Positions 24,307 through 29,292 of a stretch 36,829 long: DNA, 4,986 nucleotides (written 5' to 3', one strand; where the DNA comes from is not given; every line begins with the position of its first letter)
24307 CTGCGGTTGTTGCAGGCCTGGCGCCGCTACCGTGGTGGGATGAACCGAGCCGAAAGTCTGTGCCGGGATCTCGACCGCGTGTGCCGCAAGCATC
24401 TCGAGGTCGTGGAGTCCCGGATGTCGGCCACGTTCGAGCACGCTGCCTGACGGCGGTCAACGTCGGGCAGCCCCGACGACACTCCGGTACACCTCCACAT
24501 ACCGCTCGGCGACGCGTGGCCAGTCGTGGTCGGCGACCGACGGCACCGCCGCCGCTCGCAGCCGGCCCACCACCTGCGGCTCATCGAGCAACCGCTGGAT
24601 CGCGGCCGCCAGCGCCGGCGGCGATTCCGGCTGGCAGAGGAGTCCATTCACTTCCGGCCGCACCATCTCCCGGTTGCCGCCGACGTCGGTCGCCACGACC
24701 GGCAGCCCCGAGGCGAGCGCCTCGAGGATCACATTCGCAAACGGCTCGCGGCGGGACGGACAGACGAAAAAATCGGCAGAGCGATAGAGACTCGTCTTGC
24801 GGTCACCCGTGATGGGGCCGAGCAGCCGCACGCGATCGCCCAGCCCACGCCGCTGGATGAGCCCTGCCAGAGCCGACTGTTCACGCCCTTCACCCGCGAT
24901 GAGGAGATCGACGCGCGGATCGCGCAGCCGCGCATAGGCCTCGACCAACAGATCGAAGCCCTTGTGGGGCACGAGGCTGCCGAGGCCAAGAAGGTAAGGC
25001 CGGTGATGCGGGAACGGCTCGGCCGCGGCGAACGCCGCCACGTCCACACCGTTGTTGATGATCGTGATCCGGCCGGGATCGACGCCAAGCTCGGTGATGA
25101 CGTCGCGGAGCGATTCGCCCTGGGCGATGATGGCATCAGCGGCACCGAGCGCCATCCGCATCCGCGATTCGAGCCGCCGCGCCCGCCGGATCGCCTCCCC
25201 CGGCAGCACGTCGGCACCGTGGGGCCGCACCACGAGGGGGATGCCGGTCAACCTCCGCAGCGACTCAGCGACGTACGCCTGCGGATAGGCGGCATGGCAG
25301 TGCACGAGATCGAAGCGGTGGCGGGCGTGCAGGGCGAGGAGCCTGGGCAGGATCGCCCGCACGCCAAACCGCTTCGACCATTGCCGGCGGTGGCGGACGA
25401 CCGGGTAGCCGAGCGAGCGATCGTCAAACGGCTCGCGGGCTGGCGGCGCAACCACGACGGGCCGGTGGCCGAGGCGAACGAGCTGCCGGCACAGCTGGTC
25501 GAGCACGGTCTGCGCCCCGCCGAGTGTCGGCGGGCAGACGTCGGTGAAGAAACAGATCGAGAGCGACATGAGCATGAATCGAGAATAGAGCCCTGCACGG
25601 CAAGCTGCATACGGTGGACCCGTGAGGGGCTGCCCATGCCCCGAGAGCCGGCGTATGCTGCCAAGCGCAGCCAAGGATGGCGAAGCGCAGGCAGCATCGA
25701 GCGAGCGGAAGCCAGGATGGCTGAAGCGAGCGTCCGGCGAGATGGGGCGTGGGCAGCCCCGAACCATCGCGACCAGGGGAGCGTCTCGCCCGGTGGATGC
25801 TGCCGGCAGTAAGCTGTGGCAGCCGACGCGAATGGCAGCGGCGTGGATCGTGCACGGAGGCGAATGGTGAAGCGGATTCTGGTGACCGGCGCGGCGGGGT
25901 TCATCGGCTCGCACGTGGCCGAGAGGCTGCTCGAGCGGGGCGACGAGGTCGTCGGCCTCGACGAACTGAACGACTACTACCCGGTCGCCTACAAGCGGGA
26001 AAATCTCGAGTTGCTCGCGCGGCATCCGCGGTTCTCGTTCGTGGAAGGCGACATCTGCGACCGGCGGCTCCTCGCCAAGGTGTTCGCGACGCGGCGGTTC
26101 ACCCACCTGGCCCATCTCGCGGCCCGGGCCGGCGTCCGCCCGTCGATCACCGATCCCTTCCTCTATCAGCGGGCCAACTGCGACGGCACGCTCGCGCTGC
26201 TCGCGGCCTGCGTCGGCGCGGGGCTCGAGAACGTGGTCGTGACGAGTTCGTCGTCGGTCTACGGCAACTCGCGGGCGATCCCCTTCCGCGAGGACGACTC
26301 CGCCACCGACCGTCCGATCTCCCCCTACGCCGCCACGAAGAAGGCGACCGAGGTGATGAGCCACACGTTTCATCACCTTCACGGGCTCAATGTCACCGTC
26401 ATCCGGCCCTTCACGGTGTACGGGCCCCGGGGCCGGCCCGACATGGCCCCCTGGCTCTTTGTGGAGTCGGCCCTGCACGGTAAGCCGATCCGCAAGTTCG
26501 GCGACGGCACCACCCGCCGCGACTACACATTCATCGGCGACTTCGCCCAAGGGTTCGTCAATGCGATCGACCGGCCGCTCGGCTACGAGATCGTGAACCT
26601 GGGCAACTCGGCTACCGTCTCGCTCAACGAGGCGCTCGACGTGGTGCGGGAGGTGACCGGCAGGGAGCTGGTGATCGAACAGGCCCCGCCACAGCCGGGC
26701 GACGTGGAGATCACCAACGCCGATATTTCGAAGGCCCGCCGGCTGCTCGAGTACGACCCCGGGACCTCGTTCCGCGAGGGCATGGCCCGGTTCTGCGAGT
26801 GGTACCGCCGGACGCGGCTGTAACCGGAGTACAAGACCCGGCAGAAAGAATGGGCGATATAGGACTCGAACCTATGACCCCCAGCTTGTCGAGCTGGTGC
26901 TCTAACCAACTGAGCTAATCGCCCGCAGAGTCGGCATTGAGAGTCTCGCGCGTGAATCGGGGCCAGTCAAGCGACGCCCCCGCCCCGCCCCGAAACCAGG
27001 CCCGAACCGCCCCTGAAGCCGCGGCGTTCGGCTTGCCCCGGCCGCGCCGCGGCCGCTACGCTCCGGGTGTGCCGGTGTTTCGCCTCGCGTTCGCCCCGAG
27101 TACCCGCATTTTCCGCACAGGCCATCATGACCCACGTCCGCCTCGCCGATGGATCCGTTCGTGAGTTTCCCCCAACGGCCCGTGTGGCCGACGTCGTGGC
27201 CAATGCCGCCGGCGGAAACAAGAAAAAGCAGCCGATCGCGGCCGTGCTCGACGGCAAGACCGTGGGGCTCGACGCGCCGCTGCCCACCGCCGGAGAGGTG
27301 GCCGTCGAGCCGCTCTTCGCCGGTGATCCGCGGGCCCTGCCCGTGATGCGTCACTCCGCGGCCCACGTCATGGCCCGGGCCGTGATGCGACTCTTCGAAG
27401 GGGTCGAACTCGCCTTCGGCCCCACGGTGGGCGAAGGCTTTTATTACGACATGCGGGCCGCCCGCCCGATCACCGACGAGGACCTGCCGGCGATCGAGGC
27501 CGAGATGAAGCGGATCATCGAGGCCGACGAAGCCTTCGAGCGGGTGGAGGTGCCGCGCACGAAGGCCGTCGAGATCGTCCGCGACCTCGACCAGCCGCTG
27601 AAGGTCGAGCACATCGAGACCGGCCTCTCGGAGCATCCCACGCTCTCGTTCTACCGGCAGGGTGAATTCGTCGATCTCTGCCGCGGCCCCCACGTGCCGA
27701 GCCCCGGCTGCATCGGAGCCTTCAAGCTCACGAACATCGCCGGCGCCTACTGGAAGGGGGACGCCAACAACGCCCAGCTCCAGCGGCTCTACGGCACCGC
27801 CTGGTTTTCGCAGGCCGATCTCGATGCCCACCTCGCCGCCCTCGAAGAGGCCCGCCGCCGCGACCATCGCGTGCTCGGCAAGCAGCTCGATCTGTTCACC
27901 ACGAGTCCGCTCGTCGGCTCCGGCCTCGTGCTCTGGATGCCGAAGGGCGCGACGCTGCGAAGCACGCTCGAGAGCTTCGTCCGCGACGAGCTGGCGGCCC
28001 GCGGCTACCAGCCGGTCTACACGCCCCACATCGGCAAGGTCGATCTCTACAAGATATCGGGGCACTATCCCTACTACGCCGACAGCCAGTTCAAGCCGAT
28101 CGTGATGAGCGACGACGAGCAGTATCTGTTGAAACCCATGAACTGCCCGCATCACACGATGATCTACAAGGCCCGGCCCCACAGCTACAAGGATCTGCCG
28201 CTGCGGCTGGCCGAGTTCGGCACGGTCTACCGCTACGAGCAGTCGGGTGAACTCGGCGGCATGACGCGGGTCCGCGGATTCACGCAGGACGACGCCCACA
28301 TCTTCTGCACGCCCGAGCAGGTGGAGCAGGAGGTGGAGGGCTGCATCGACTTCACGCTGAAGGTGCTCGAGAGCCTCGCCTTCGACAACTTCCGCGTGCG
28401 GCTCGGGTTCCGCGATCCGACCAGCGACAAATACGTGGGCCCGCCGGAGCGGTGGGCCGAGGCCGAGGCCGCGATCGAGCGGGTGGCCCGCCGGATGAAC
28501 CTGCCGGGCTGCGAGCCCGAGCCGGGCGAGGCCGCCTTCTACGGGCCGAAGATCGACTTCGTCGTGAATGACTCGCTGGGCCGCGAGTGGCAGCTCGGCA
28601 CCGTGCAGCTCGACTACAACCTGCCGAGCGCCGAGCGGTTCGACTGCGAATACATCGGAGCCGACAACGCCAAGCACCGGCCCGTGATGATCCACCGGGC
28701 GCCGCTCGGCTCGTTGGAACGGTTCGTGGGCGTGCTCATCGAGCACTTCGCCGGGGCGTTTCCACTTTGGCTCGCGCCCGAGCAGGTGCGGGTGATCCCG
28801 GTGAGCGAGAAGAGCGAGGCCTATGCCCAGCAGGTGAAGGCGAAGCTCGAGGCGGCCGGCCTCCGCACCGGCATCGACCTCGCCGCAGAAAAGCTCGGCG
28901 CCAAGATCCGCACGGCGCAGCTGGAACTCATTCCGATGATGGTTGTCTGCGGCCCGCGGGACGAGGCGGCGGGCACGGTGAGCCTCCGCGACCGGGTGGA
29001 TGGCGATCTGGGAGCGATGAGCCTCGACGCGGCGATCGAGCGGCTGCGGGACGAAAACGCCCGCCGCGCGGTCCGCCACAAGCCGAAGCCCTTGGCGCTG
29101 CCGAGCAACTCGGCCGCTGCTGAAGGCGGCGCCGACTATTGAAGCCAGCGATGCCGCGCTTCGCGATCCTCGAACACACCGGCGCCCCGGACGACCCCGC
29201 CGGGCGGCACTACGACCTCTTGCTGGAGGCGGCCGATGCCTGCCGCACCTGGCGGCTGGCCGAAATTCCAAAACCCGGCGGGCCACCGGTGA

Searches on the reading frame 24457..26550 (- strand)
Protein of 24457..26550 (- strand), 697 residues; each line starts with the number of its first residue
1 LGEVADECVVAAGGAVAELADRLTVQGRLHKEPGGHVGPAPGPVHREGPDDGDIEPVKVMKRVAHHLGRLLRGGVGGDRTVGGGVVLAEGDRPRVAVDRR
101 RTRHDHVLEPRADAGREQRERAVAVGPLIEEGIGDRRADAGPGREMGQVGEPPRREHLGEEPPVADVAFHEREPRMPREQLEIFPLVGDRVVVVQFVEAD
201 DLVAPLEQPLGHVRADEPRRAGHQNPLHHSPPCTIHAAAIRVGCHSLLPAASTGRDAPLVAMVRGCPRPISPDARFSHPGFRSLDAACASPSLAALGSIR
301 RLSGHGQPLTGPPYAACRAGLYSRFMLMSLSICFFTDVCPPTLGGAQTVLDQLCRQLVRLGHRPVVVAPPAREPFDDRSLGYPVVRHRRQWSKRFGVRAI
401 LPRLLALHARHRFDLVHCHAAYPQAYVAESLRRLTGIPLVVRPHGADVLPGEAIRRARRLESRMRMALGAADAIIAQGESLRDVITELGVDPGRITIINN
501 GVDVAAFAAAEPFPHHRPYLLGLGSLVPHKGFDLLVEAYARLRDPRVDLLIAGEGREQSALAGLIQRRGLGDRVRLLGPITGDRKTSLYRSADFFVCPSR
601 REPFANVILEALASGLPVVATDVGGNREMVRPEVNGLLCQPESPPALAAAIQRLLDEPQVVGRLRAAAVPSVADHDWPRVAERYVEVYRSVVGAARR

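Call 7: search_protein_families(library=pfam, proteins=[window:24457-26550:-], max_evalue=0.01)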
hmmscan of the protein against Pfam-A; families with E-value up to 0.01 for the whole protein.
window:24457-26550:- (697 aa): 7 families
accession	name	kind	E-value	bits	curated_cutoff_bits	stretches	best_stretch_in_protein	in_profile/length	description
PF00534.26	Glycos_transf_1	-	5.2e-40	137.2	26.4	1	509-663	7-164/172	Glycosyl transferases group 1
PF13692.12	Glyco_trans_1_4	-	1.5e-37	129.4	27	1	518-656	2-141/142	Glycosyl transferases group 1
PF13439.12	Glyco_transf_4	-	2.5e-30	106.2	28.5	1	344-505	2-169/170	Glycosyltransferase Family 4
PF13579.12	Glyco_trans_4_4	-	1.3e-22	81.2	29.7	1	344-501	1-158/158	Glycosyl transferase 4-like domain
PF20706.3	GT4-conflict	-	2e-13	50.6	26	1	337-635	5-325/385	Family 4 Glycosyltransferase in conflict systems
PF13524.12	Glyco_trans_1_2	-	3.9e-06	27.3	25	1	535-684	5-142/144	Glycosyl transferase-like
PF13477.12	Glyco_trans_4_2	-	8.2e-06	26.5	23.4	1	367-477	30-138/139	Glycosyl transferase 4-like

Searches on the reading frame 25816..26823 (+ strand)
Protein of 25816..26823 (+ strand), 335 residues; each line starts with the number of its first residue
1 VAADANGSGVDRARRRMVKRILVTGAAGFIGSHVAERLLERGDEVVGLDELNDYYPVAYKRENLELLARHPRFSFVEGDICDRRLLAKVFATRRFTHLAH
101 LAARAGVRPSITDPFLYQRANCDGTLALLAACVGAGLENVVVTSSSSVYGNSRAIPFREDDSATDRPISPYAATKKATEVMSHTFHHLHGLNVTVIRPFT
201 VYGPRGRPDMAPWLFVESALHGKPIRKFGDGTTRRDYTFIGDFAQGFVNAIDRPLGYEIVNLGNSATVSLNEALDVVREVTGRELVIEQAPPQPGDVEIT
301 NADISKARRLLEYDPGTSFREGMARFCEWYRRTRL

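Call 7: search_protein_families(library=pfam, proteins=[window:25816-26823:+], max_evalue=0.01)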
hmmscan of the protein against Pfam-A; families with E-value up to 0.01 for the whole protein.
window:25816-26823:+ (335 aa): 10 families
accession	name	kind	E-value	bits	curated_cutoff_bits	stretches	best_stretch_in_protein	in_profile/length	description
PF01370.27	Epimerase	-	2.7e-57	194.4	20.9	1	21-263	1-240/240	NAD dependent epimerase/dehydratase family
PF16363.11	GDP_Man_Dehyd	-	6.5e-54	184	27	1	22-324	1-330/332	GDP-mannose 4,6 dehydratase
PF01073.25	3Beta_HSD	-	4.3e-20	72.3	22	1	22-250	1-228/280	3-beta hydroxysteroid dehydrogenase/isomerase family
PF04321.23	RmlD_sub_bind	-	2.2e-11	43.8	27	1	20-207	2-157/287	RmlD substrate binding domain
PF07993.18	NAD_binding_4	-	3.9e-10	39.7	20.1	1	23-203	1-209/258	Male sterility protein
PF02719.21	Polysacc_synt_2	-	3.1e-09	36.9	20.2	1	21-145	1-128/293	Polysaccharide biosynthesis protein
PF13460.12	NAD_binding_10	-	1.3e-07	32.2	27.2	1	25-200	1-145/184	NAD(P)H-binding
PF00106.31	adh_short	-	2.2e-06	27.7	26.6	1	19-110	1-88/195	short chain dehydrogenase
PF08659.16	KR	-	0.0042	17.5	22.6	0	21-145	3-136/180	KR domain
PF05368.20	NmrA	-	0.0087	16.1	27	0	19-90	3-67/298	NmrA-like family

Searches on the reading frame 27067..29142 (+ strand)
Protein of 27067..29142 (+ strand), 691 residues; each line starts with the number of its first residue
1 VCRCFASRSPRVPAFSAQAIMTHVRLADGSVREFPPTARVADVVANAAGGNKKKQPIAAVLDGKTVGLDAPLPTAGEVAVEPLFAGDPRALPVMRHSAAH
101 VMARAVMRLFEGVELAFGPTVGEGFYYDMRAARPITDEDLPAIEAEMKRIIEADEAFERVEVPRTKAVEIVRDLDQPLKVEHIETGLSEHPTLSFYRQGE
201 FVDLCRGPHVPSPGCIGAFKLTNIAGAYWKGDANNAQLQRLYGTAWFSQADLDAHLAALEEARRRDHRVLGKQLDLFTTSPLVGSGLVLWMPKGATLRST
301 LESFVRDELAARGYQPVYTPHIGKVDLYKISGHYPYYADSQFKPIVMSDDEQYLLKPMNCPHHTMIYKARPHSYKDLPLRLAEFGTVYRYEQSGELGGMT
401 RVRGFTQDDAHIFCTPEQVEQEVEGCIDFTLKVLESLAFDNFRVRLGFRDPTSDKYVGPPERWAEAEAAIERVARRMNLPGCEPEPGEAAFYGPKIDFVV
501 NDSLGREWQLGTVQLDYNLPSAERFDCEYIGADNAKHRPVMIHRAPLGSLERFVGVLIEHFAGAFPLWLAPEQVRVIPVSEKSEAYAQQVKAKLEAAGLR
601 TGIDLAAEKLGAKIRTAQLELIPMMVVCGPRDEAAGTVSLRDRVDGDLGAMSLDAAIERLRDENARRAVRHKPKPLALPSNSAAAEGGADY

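Call 7: search_protein_families(library=pfam, proteins=[window:27067-29142:+], max_evalue=0.01)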
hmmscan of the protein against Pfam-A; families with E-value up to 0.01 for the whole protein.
window:27067-29142:+ (691 aa): 3 families
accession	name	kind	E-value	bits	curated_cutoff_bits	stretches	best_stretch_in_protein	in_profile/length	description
PF00587.30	tRNA-synt_2b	-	5.4e-45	154.1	29.3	1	349-561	7-179/179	tRNA synthetase class II core domain (G, H, P, S and T)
PF03129.25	HGTP_anticodon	-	3.6e-21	75.6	21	1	573-662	1-93/94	Anticodon binding domain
PF07973.19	tRNA_SAD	-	7.7e-15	55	24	1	194-242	2-44/44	Threonyl and Alanyl tRNA synthetase second additional domain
